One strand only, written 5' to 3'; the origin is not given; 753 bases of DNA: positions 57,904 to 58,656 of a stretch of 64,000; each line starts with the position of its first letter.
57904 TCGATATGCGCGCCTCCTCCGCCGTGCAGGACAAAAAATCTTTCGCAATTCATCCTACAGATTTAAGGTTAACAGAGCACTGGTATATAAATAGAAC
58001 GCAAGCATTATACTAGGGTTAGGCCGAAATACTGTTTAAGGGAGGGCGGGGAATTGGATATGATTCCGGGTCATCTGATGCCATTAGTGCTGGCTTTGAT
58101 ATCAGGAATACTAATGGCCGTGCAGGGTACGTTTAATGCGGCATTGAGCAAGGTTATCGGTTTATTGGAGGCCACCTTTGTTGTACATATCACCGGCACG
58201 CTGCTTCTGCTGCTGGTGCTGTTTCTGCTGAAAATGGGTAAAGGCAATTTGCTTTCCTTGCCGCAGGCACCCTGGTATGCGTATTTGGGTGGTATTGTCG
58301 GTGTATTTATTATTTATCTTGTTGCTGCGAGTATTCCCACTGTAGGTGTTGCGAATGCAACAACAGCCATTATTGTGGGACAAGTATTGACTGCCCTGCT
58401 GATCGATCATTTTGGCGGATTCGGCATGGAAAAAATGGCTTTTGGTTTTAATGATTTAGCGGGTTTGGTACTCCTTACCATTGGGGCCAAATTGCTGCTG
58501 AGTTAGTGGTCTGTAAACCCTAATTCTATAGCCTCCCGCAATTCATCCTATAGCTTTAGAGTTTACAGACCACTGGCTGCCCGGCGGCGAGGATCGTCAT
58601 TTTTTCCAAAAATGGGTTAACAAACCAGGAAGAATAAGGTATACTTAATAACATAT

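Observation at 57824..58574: Pair of related inverted-repeat (MITE-like) elements precisely bracketing a single small membrane-protein gene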

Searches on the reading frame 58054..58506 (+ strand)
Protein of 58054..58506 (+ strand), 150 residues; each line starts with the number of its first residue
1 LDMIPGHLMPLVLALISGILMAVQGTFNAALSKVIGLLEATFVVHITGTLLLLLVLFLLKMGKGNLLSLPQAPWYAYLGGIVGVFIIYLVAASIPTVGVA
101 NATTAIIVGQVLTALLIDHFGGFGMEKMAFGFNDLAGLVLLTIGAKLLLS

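Call 8: search_protein_families(library=pfam, proteins=[window:58054-58506:+])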
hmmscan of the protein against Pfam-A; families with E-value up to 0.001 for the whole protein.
window:58054-58506:+ (150 aa): 2 families
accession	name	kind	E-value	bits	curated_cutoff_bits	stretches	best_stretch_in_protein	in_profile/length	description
PF04657.19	DMT_YdcZ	-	6.4e-39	133.8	24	1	10-145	2-138/140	Putative inner membrane exporter, YdcZ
PF00892.27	EamA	-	0.0001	23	28.2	1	11-148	4-133/135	EamA-like transporter family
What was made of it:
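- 58060..58506 (+): ydcZ (DMT family, PF04657): the bracketed gene. It is ancestral at this position and is not cargo. ATG at 58060 gives the 148-aa product annotated for Lucifera butyrica; an alternative TTG start lies at 58054. Pfam E = 6e-39 (call 8).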

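Call 22: find_homologous_proteins(query=window:58054-58506:+)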
Query window:58054-58506:+ (150 aa): 1028 proteins with E <= 0.001 among 3738 candidates; the best 120 are listed.
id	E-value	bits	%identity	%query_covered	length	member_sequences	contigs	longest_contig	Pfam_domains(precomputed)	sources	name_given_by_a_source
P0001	3.3e-81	288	100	99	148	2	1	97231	PF04657.20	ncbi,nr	ncbi:DMT family transporter [Lucifera butyrica]|nr:DMT family transporter [Lucifera butyrica]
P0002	6.6e-64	232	76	89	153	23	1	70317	PF04657.20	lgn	-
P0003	2.2e-63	231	77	100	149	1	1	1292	PF04657.20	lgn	-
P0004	3.5e-63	230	76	100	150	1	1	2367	PF04657.20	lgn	-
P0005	6.8e-63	229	75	100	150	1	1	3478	PF04657.20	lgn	-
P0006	1.6e-62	228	74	100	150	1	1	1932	PF04657.20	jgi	-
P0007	2.3e-62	227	77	100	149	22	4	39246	PF04657.20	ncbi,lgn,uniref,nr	ncbi:DMT family transporter [Anaerospora sp.]|uniref:DMT family transporter n=1 Tax=Anaerospora sp. 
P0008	3.4e-62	227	74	98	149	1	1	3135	PF04657.20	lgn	-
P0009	4.2e-62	226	75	100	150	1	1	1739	PF04657.20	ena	-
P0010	4.5e-62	226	76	90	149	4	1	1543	PF04657.20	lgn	-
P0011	6.2e-62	226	75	89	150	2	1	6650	PF04657.20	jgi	-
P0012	9.1e-62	225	75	98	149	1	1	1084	PF04657.20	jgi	jgi:transporter family-2 protein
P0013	9.9e-62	225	73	89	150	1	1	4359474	PF04657.20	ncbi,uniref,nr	ncbi:DMT family transporter [Anaeroselena agilis]|uniref:DMT family transporter n=1 Tax=Anaeroselena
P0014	1.1e-61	225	76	98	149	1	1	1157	PF04657.20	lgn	-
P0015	1.9e-61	224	71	100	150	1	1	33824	PF04657.20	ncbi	-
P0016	2.5e-61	224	73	89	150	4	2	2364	PF04657.20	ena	-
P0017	2.8e-61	224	74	100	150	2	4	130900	PF04657.20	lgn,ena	-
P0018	3.2e-61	224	75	100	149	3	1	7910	PF04657.20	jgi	jgi:transporter family-2 protein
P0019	5.9e-61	223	74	100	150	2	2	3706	PF04657.20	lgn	-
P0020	6.5e-61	223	73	89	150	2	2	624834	PF04657.20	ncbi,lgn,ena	-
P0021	1.0e-60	222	71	90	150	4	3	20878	PF04657.20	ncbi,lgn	-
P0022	1.0e-60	222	72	98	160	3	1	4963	PF04657.20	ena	-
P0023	1.2e-60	222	72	100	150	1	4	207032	PF04657.20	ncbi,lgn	-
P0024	1.3e-60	222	74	100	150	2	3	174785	PF04657.20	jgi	-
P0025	1.6e-60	221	73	98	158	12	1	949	PF04657.20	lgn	-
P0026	1.7e-60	221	78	89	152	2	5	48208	PF04657.20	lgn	-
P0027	2.2e-60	221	75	100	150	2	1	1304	PF04657.20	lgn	-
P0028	5.5e-60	220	73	97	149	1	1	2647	PF00892.27,PF04657.20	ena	-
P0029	6.6e-60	219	71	98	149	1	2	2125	PF04657.20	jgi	-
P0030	7.5e-60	219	72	100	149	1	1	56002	PF04657.20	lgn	-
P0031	9.1e-60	219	77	89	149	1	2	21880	PF04657.20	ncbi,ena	-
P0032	1.7e-59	218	75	95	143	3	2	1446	PF04657.20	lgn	-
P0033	1.9e-59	218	69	100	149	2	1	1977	PF04657.20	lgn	-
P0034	2.2e-59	218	72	100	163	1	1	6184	PF04657.20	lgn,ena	-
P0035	2.4e-59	218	73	90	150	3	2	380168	PF04657.20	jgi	jgi:transporter family-2 protein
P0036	3.2e-59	217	75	100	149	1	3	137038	PF00892.27,PF04657.20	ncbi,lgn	ncbi:MAG: DMT family transporter [Veillonellales bacterium]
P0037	4.1e-59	217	70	100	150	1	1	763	PF04657.20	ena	-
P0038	6.2e-59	216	68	100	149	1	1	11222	PF00892.27,PF04657.20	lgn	-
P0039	6.9e-59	216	73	90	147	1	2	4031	PF04657.20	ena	-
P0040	9.9e-59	216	68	97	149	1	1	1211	PF04657.20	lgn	-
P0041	1.2e-58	215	71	100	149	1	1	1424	PF04657.20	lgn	-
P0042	1.2e-58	215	70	98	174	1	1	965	PF04657.20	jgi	-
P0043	1.3e-58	215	74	90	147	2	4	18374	PF04657.20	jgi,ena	-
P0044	1.4e-58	215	71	100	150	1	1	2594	PF04657.20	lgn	-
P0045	1.5e-58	215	72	90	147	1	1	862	PF04657.20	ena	-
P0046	1.6e-58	215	69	100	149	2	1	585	PF04657.20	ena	-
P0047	1.6e-58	215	69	98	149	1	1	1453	PF04657.20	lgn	-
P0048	1.9e-58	215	71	98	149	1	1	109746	PF04657.20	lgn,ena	-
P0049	2.7e-58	214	73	95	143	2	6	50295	PF04657.20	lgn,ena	-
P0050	3.6e-58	214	72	90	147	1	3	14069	PF04657.20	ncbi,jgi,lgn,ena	-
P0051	3.6e-58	214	69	98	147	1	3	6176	PF04657.20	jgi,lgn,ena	-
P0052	3.7e-58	214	68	100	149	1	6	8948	PF04657.20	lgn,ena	-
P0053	3.8e-58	214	71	98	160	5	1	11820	PF04657.20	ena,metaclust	metaclust:\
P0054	5.3e-58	213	72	90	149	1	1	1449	PF04657.20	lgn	-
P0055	5.6e-58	213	73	89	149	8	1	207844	PF04657.20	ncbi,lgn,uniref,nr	ncbi:DMT family transporter [Propionispora vibrioides]|uniref:Transporter family-2 protein n=1 Tax=P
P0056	7.1e-58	213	70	100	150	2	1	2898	PF04657.20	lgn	-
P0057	8.2e-58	213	72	98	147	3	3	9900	PF04657.20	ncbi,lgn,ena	-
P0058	1.2e-57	212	68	79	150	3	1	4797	PF04657.20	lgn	-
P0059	1.3e-57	212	67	100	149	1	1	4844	PF04657.20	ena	-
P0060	1.3e-57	212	69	100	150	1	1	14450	PF04657.20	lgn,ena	-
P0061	1.7e-57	212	68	89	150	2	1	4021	PF04657.20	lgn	-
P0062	2.3e-57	211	71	100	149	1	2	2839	PF04657.20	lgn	-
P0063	2.3e-57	211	69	100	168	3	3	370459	PF04657.20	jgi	-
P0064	2.4e-57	211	69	100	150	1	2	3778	PF00892.27,PF04657.20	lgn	-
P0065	4.1e-57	210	71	88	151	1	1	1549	PF04657.20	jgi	jgi:transporter family-2 protein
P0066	4.2e-57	210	70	100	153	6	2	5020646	PF04657.20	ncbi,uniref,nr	ncbi:MAG TPA: DMT family transporter [Sporomusa sphaeroides]|uniref:DMT family transporter n=1 Tax=u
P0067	4.4e-57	210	73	95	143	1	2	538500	PF04657.20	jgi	jgi:transporter family-2 protein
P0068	4.5e-57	210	71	98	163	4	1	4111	PF04657.20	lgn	-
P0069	7.8e-57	209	72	96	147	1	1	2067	PF04657.20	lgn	-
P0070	7.8e-57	209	70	100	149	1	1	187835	PF04657.20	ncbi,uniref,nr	ncbi:putative membrane protein [Propionispora sp. 2/2-37]|uniref:DMT family transporter n=1 Tax=Prop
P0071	7.9e-57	209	70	100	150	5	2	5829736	PF04657.20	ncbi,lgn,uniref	ncbi:hypothetical protein SRRS_27200 [Sporomusa rhizae]|uniref:DMT family transporter n=1 Tax=Sporom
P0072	9.6e-57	209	67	100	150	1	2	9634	PF04657.20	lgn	-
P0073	1.1e-56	209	67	100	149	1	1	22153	PF04657.20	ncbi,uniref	ncbi:DMT family transporter [Pelosinus sp. sgz500959]|uniref:DMT family transporter n=1 Tax=Pelosinu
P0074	1.2e-56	209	69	98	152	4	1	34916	PF04657.20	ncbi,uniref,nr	ncbi:DMT family transporter [Thermosinus carboxydivorans]|uniref:DMT family transporter n=1 Tax=Ther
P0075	1.3e-56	209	67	98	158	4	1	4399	PF04657.20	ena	-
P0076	1.4e-56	209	72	100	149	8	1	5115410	PF04657.20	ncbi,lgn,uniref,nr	ncbi:DMT family transporter [Pelosinus sp. UFO1]|uniref:DMT family transporter n=1 Tax=Pelosinus sp.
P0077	1.5e-56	208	74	93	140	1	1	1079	PF04657.20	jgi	jgi:transporter family-2 protein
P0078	1.6e-56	208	68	100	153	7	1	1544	PF04657.20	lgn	-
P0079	1.6e-56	208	67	100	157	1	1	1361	PF04657.20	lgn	-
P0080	1.6e-56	208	68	100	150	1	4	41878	PF04657.20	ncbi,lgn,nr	ncbi:MAG: DMT family transporter [Negativicutes bacterium]|nr:DMT family transporter [Negativicutes 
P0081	2.2e-56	208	73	90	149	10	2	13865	PF04657.20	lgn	-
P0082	2.7e-56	208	68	98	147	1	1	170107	PF04657.20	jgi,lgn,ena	-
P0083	3.3e-56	207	70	100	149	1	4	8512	PF04657.20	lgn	-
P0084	4.2e-56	207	69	100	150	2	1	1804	PF04657.20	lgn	-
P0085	4.5e-56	207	72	95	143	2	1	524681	PF04657.20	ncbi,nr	ncbi:MAG TPA: DMT family transporter [Methylomusa anaerophila]|nr:DMT family transporter [Methylomus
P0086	5.1e-56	207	71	96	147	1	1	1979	PF04657.20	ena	-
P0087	8.7e-56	206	71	100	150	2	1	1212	PF04657.20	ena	-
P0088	9.2e-56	206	68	90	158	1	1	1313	PF04657.20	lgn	-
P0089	1.2e-55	206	69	98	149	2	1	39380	PF04657.20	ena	-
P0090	1.3e-55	205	73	100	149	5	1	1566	PF04657.20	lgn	-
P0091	1.3e-55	205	70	100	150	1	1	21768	PF04657.20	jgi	jgi:transporter family-2 protein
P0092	1.3e-55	205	68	97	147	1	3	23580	PF00892.27,PF04657.20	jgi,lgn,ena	-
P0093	1.4e-55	205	69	100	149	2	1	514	PF04657.20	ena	-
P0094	1.4e-55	205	69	98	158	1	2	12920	PF04657.20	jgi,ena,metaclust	metaclust:\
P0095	1.7e-55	205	73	85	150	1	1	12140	PF00892.27,PF04657.20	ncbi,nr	ncbi:MAG: DMT family transporter [Negativicutes bacterium]|nr:DMT family transporter [Negativicutes 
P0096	1.7e-55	205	72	96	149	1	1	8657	PF04657.20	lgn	-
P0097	1.8e-55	205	69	100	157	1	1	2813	PF04657.20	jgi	jgi:transporter family-2 protein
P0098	2.1e-55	205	70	96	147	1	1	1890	PF04657.20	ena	-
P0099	2.2e-55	205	69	100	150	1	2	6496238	PF04657.20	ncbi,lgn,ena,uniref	ncbi:DMT family transporter [Sporomusa aerivorans]|uniref:DMT family transporter n=1 Tax=Sporomusa a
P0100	2.3e-55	205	67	100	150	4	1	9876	PF04657.20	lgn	-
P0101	2.3e-55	205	69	100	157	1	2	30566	PF04657.20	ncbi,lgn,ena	-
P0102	3.3e-55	204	71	86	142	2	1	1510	PF04657.20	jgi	jgi:transporter family-2 protein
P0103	3.3e-55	204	72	95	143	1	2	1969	PF04657.20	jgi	jgi:transporter family-2 protein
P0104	3.9e-55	204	68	98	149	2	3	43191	PF04657.20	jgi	-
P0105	5.0e-55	204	71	95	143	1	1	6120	PF04657.20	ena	-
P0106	5.2e-55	203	70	95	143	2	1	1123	PF04657.20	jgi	-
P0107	6.9e-55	203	71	95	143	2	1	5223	PF04657.20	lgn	-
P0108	7.4e-55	203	69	98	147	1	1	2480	PF04657.20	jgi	jgi:transporter family-2 protein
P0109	7.8e-55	203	70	98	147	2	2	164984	PF04657.20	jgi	jgi:transporter family-2 protein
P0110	8.3e-55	203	71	98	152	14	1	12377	PF04657.20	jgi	jgi:transporter family-2 protein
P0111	1.0e-54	203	69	98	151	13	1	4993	PF04657.20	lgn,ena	-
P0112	1.0e-54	203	70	95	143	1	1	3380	PF00892.27,PF04657.20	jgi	jgi:transporter family-2 protein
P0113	1.1e-54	202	69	98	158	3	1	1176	PF00892.27,PF04657.20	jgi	-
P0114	1.1e-54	202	73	92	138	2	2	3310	PF04657.20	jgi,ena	-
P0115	1.2e-54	202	68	99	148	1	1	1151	PF04657.20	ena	-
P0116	1.2e-54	202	68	100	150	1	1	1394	PF04657.20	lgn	-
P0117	1.8e-54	202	71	95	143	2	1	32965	PF04657.20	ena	-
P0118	1.9e-54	202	69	100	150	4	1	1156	PF04657.20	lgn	-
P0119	2.0e-54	202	69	96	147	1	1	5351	PF04657.20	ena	-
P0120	2.1e-54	202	69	100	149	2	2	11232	PF04657.20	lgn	-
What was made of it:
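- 58060..58506 (+): 100% identical to the L. butyrica protein P0001 (call 22).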

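Call 23: find_encoding_contigs(protein=P0002, flank=4000, max_places=3)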
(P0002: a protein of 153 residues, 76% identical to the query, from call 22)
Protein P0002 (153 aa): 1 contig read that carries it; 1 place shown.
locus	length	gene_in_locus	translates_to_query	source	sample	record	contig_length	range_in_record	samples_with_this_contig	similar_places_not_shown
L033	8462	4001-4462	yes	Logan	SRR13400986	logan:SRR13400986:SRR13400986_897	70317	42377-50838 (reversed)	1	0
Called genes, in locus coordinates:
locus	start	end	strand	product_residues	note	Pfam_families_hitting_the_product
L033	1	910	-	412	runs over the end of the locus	PF01411:tRNA-synt_2c, PF07973:tRNA_SAD, PF02272:DHHA1 (weak)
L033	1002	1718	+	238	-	PF03734:YkuD, PF01471:PG_binding_1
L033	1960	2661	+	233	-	-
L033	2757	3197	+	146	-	PF14539:DUF4442, PF03061:4HBT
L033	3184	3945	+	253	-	PF01738:DLH (faint), PF20434:BD-FAE (faint), PF00561:Abhydrolase_1 (faint), PF12146:Hydrolase_4 (weak), PF12697:Abhydrolase_6, PF20408:Abhydrolase_11 (faint), PF00326:Peptidase_S9 (faint)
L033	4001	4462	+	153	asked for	PF04657:DMT_YdcZ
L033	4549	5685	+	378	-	PF02771:Acyl-CoA_dh_N, PF02770:Acyl-CoA_dh_M, PF00441:Acyl-CoA_dh_1, PF08028:Acyl-CoA_dh_2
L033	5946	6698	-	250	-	PF09323:DUF1980, PF21537:DUF1980_C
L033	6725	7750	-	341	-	PF03773:ArsP_1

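Call 24: find_encoding_contigs(protein=P0007, flank=4000, max_places=3)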
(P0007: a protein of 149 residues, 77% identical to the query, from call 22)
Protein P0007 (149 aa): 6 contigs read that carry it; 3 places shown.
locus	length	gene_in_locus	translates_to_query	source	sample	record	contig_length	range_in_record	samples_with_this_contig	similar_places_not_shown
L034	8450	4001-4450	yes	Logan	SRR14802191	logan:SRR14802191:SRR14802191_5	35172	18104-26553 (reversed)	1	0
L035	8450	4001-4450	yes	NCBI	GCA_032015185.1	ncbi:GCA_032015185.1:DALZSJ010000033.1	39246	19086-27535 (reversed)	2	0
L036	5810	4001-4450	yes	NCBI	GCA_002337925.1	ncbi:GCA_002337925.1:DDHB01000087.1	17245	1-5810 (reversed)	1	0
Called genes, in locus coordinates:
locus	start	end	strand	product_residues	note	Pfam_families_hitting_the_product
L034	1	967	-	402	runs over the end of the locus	PF01411:tRNA-synt_2c (weak), PF07973:tRNA_SAD, PF02272:DHHA1 (weak)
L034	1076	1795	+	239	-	PF03734:YkuD, PF01471:PG_binding_1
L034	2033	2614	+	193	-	PF01471:PG_binding_1, PF09374:PG_binding_3 (faint), PF06725:3D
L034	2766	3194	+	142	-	PF14539:DUF4442, PF13622:4HBT_3 (weak), PF03061:4HBT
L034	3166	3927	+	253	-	PF20434:BD-FAE (weak), PF00561:Abhydrolase_1 (faint), PF05728:UPF0227 (faint), PF12695:Abhydrolase_5 (faint), PF20408:Abhydrolase_11 (faint), PF03583:LIP (faint), PF12740:PETase (faint), PF12146:Hydrolase_4 (weak)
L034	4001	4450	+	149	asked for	PF04657:DMT_YdcZ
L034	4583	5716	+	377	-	PF02771:Acyl-CoA_dh_N, PF02770:Acyl-CoA_dh_M, PF00441:Acyl-CoA_dh_1, PF22924:ACOX_C_alpha1 (faint), PF08028:Acyl-CoA_dh_2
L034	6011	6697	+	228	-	-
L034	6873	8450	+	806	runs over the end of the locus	PF03747:ADP_ribosyl_GH, PF12161:HsdM_N, PF07669:Eco57I (faint), PF02384:N6_Mtase, PF01170:UPF0020 (weak)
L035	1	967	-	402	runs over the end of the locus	PF01411:tRNA-synt_2c (weak), PF07973:tRNA_SAD, PF02272:DHHA1 (weak)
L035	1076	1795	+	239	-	PF03734:YkuD, PF01471:PG_binding_1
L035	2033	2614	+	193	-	PF01471:PG_binding_1, PF09374:PG_binding_3 (faint), PF06725:3D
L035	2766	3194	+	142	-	PF14539:DUF4442, PF13622:4HBT_3 (weak), PF03061:4HBT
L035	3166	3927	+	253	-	PF20434:BD-FAE (weak), PF00561:Abhydrolase_1 (faint), PF05728:UPF0227 (faint), PF12695:Abhydrolase_5 (faint), PF20408:Abhydrolase_11 (faint), PF03583:LIP (faint), PF12146:Hydrolase_4 (weak)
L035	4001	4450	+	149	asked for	PF04657:DMT_YdcZ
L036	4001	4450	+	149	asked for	PF04657:DMT_YdcZ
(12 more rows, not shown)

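Call 25: find_encoding_contigs(protein=P0013, flank=4000, max_places=3)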
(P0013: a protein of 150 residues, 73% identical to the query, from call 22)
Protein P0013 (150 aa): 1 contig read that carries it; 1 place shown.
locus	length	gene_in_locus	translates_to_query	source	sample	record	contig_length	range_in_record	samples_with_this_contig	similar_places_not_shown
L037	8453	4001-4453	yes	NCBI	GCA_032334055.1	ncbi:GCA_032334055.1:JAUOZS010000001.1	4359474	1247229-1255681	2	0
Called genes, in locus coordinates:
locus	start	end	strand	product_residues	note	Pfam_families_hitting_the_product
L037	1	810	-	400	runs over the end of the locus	PF01411:tRNA-synt_2c, PF07973:tRNA_SAD, PF02272:DHHA1 (weak)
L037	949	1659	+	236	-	PF03734:YkuD, PF01471:PG_binding_1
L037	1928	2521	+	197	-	PF01471:PG_binding_1, PF09374:PG_binding_3 (faint), PF06725:3D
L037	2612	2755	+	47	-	-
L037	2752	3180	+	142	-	PF14539:DUF4442, PF13622:4HBT_3 (faint), PF03061:4HBT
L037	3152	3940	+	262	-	PF12146:Hydrolase_4 (faint), PF12697:Abhydrolase_6 (weak), PF20408:Abhydrolase_11 (faint), PF00326:Peptidase_S9 (faint)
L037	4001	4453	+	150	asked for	PF04657:DMT_YdcZ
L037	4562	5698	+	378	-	PF02771:Acyl-CoA_dh_N, PF02770:Acyl-CoA_dh_M, PF00441:Acyl-CoA_dh_1, PF08028:Acyl-CoA_dh_2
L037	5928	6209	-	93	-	-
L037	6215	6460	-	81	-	-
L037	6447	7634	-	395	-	PF14659:Phage_int_SAM_3, PF22022:Phage_int_M, PF00589:Phage_integrase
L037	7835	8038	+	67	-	PF12728:HTH_17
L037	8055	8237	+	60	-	-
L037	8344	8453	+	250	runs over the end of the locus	PF04098:Rad52_Rad22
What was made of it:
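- On Integron gene cassette / attC: The gene is syntenic in relatives (calls 23-25).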

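Call 28: find_encoding_contigs(protein=P0003, flank=4000, max_places=3)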
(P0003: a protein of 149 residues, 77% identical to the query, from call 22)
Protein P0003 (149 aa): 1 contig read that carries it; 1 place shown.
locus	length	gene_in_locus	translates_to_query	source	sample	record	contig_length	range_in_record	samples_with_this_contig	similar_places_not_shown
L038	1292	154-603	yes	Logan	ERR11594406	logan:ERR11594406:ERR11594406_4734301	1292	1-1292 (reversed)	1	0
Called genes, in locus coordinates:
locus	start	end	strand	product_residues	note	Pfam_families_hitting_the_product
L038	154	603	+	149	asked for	PF04657:DMT_YdcZ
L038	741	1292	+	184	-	?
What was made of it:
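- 58060..58506 (+): Conserved synteny in L033-L038 (calls 23-25, 28).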

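Call 38: find_encoding_contigs(protein=P0001, flank=10000, max_places=10)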
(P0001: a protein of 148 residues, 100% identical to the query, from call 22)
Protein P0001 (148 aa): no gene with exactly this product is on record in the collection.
